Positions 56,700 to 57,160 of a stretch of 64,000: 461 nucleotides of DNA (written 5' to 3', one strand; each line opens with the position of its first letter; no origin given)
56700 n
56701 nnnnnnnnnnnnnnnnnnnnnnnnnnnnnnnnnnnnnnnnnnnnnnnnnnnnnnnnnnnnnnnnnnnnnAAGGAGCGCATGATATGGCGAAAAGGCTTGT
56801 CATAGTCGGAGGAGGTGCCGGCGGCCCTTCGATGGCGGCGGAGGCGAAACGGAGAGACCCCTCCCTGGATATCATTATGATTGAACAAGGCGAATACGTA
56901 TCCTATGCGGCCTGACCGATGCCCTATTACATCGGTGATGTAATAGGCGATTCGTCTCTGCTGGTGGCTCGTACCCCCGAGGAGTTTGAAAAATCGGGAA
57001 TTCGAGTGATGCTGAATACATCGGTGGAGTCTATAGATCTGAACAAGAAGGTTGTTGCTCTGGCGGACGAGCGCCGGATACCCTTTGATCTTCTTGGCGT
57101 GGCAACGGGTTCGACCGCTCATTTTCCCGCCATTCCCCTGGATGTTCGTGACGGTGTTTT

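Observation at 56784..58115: Candidate selenoprotein: CoADR/NADH-oxidase homolog with UGA at the active-site Cys and a perfect SECIS-like hairpin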

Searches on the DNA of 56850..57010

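Call 53: search_rna_families(source=window, start=56850, end=57010, threshold=evalue, max_evalue=10)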
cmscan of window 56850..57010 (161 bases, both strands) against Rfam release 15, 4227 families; matches with E-value up to 10: 3.
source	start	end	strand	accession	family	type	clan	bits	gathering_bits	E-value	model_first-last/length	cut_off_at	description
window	56931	56951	+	RF01157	sn1185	Gene; snRNA; snoRNA; CD-box;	-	17.2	60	0.34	1-66/66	no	Small nucleolar RNA sn1185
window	56850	56978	-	RF02819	V_AS7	Gene; antisense;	-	13.7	90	1.1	1-125/169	3'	Vibrio RNA AS7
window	56948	57010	+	RF00174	Cobalamin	Cis-reg; riboswitch;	CL00101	7.8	31.5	5.1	1-59/189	3'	Cobalamin riboswitch aptamer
